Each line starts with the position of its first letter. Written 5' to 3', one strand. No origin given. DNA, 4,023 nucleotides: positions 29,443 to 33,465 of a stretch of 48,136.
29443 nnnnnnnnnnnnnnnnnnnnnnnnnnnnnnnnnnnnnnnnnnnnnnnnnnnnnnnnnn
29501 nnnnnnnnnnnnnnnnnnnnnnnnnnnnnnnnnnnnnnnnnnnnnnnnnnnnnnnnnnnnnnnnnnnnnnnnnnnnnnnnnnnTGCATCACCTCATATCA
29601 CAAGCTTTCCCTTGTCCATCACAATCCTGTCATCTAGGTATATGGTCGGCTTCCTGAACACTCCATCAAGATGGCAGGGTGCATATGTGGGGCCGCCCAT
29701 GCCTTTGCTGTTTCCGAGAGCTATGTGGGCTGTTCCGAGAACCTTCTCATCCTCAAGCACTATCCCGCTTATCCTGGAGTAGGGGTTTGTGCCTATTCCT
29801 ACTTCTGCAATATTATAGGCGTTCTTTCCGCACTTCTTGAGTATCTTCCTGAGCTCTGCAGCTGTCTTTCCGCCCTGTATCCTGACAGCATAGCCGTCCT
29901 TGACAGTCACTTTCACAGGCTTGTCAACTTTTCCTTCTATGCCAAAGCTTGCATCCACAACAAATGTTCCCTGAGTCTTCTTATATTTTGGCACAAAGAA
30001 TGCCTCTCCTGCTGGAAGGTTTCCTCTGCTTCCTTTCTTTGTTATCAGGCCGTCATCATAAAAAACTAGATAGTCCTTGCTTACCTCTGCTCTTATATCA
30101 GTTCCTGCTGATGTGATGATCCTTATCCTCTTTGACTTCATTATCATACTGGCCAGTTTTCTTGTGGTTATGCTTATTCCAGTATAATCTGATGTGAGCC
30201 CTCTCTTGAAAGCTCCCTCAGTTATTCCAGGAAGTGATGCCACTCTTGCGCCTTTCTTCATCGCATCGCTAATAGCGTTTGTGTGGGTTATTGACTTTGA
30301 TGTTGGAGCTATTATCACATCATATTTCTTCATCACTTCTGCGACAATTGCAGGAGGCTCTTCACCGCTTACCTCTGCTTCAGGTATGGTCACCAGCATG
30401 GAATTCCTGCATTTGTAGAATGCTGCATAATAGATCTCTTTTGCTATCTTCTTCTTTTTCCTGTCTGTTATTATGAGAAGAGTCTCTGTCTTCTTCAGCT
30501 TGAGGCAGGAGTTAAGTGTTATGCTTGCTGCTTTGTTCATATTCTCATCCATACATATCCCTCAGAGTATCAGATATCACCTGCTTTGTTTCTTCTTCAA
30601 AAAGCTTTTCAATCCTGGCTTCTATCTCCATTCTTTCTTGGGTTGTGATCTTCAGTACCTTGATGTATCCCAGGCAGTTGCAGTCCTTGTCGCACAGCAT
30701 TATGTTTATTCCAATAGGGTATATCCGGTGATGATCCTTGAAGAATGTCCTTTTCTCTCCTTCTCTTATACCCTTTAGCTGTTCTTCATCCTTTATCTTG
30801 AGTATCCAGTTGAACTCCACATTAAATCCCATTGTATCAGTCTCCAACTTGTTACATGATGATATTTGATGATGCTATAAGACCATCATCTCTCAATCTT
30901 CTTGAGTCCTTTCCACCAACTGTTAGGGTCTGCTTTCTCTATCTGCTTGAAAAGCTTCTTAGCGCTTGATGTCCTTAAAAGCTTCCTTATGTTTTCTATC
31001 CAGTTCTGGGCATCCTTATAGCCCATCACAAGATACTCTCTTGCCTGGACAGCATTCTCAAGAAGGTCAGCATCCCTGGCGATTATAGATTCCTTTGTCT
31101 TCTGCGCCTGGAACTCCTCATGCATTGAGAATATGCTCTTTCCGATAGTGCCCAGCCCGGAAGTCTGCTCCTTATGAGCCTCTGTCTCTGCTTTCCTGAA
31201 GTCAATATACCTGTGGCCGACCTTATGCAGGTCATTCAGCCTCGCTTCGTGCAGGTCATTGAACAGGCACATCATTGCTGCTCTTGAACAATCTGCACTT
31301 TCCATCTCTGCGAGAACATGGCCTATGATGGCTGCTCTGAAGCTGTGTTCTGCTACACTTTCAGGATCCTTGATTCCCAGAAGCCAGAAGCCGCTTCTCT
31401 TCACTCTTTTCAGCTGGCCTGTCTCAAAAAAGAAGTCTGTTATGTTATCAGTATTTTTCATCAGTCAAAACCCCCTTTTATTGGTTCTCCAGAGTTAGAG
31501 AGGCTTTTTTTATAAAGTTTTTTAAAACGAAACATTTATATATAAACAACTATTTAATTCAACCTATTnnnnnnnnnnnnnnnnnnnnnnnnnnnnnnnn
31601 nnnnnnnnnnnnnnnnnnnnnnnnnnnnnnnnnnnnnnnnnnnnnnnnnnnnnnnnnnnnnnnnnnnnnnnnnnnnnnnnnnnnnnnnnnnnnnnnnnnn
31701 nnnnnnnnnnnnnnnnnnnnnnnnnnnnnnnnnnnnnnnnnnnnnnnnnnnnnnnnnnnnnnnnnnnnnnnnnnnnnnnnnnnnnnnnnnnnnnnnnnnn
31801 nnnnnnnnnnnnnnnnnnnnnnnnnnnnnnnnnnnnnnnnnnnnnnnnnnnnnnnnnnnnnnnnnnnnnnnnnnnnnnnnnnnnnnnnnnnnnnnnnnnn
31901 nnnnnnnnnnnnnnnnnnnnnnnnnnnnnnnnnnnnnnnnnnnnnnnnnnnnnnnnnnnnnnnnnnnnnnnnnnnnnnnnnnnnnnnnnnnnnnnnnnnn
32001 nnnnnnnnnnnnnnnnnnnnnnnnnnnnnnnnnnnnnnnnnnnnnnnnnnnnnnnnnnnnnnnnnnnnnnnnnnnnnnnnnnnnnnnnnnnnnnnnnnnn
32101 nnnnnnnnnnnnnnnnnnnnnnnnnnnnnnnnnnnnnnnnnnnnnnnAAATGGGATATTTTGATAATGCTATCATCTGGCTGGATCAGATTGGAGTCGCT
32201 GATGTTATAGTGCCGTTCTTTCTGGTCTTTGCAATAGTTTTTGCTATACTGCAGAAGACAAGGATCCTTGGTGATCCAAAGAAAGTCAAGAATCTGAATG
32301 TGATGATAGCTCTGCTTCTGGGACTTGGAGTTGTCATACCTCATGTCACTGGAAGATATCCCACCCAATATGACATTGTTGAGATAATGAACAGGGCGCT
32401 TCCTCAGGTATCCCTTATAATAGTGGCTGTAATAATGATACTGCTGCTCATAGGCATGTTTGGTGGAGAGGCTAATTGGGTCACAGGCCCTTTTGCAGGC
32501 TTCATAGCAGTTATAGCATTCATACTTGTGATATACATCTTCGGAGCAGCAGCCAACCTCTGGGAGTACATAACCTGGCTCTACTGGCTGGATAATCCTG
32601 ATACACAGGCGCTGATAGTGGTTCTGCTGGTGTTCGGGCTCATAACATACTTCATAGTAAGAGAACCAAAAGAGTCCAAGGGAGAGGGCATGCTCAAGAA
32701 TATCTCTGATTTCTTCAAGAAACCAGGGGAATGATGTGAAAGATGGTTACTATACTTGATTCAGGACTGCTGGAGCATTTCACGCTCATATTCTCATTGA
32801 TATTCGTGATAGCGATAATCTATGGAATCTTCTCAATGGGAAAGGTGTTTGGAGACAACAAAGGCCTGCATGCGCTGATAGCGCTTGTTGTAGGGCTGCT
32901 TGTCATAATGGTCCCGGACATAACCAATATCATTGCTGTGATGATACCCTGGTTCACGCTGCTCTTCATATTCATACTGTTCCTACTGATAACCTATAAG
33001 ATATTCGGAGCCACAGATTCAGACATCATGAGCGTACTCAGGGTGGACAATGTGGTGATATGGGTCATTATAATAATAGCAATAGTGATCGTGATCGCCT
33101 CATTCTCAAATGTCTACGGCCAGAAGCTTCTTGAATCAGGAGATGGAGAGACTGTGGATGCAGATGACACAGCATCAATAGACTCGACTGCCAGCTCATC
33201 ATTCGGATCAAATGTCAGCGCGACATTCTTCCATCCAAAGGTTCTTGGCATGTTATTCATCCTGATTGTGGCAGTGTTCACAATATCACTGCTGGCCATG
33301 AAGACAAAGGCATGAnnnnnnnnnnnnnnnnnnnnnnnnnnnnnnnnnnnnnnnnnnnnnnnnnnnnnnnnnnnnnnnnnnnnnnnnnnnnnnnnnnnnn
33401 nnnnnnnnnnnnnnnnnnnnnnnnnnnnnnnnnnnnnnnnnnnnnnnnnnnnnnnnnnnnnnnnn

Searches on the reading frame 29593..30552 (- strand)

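Call 8: search_protein_families(library=pfam, proteins=[window:29593-30552:-], max_evalue=0.01)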
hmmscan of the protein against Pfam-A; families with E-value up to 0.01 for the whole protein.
window:29593-30552:- (319 aa): 1 family
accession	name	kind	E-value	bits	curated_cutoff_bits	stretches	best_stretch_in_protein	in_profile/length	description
PF02073.20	Peptidase_M29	-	2.1e-16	60.2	27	1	140-282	204-349/406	Thermophilic metalloprotease (M29)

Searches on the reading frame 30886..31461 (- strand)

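Call 8: search_protein_families(library=pfam, proteins=[window:30886-31461:-], max_evalue=0.01)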
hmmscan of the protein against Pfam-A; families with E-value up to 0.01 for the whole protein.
window:30886-31461:- (191 aa): 3 families
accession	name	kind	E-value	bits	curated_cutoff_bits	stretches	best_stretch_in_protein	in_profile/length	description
PF13023.12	HD_3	-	1.8e-23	83.7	22.5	1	15-165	2-156/165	HD domain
PF12917.13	YfbR-like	-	2.8e-08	34.1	25.9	1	10-166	2-167/182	5'-deoxynucleotidase YfbR-like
PF01966.28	HD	-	0.00013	22.7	22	1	36-136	1-115/116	HD domain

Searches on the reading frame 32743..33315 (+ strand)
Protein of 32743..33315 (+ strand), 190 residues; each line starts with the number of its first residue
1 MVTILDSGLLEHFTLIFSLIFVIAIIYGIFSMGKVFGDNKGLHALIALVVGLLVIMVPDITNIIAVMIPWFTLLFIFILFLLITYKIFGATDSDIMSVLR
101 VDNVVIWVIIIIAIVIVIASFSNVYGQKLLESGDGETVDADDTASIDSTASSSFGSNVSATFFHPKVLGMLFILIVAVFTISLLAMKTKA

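Call 8: search_protein_families(library=pfam, proteins=[window:32743-33315:+], max_evalue=0.01)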
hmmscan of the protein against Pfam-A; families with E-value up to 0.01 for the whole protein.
window:32743-33315:+ (190 aa): 0 families

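Call 78: find_homologous_proteins(query=window:32743-33315:+, max_evalue=1e-30)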
Query window:32743-33315:+ (190 aa): 65 proteins with E <= 1e-30 among 676 candidates.
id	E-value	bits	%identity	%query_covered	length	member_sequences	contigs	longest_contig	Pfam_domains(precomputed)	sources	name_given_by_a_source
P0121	1.3e-106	372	100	100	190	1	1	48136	-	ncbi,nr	ncbi:hypothetical protein GF345_05970 [Candidatus Woesearchaeota archaeon]|nr:hypothetical protein [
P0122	4.4e-87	308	80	99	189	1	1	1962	-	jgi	jgi:hypothetical protein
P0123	2.0e-85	303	78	99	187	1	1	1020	-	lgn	-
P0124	4.4e-85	302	80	99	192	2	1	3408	-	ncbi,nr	ncbi:MAG: hypothetical protein KKE20_07295 [Nanoarchaeota archaeon]|nr:hypothetical protein [Nanoarc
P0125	6.4e-82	292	79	99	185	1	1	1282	-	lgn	-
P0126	2.4e-81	290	78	99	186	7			-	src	-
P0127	4.2e-80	286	75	100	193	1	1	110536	-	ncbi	-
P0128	4.2e-79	283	73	99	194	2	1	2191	-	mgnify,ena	mgnify:CR=1 FL=1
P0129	1.5e-74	268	70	99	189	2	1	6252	-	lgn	-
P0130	2.4e-74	267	71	99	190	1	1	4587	-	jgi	jgi:hypothetical protein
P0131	1.7e-61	225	59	99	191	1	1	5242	-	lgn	-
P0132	1.1e-59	219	54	100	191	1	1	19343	-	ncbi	ncbi:MAG: hypothetical protein R6U32_02455 [Candidatus Woesearchaeota archaeon]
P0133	3.7e-59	218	54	100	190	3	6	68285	-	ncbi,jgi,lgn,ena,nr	ncbi:MAG TPA: hypothetical protein VJI75_01640 [Candidatus Nanoarchaeia archaeon]|nr:hypothetical pr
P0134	3.1e-58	215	55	100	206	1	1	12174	-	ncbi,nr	ncbi:hypothetical protein HY488_00685 [Candidatus Woesearchaeota archaeon]|nr:hypothetical protein [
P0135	5.7e-58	214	51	99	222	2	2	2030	-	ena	-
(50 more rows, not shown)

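Call 79: find_encoding_contigs(protein=P0127, flank=10000, max_places=2)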
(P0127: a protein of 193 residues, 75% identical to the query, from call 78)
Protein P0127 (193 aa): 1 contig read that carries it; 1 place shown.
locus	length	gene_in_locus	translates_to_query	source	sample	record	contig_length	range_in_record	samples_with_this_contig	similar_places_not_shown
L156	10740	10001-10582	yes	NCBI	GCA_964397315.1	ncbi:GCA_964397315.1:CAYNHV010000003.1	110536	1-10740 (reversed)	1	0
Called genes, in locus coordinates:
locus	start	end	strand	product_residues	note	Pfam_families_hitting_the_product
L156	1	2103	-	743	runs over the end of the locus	PF01336:tRNA_anti-codon, PF00152:tRNA-synt_2, PF02938:GAD, PF04073:tRNA_edit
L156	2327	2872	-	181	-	-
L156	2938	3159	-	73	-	-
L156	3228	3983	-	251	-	PF00106:adh_short, PF08659:KR, PF23441:SDR (weak), PF13561:adh_short_C2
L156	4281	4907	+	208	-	PF22175:Ogg-HhH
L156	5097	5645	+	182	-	PF02915:Rubrerythrin, PF21349:RUBY_RBDX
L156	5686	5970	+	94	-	PF22277:EncFtn-like, PF09537:DUF2383 (weak), PF02915:Rubrerythrin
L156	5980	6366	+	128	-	PF06397:Desulfoferrod_N, PF01880:Desulfoferrodox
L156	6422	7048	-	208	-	PF13483:Lactamase_B_3, PF12706:Lactamase_B_2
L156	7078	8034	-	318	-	PF26233:NicX, PF02073:Peptidase_M29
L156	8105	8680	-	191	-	PF12917:YfbR-like (weak), PF13023:HD_3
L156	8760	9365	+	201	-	-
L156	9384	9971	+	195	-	-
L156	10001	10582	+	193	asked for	-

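Call 80: find_encoding_contigs(protein=P0129, flank=6000, max_places=2)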
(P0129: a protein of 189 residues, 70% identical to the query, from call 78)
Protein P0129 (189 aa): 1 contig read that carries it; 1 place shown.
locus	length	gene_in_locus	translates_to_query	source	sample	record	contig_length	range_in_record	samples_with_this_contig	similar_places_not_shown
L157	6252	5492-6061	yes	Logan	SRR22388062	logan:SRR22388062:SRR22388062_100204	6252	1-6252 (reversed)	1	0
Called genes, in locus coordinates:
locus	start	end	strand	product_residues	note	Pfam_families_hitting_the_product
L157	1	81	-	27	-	?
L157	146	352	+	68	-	PF13275:S4_2, PF01479:S4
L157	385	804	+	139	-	PF03013:Pyr_excise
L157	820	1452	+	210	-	PF22175:Ogg-HhH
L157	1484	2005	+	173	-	PF21349:RUBY_RBDX (weak), PF02915:Rubrerythrin (faint)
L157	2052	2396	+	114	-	-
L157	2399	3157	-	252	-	PF12706:Lactamase_B_2, PF13483:Lactamase_B_3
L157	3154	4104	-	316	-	PF26233:NicX, PF02073:Peptidase_M29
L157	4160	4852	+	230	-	-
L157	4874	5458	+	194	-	-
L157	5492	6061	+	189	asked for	-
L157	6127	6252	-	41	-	?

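Call 81: find_encoding_contigs(protein=P0130, flank=5000, max_places=2)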
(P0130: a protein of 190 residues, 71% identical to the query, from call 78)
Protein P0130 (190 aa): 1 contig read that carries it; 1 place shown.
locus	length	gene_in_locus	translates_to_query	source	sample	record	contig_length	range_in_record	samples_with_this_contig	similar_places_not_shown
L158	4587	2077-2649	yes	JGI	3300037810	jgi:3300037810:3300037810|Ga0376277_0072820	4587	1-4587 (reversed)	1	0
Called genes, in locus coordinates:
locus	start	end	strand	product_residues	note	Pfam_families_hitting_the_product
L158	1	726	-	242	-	?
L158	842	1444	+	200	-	-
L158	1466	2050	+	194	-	-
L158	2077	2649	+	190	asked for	-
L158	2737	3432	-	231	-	-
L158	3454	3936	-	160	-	-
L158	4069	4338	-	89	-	-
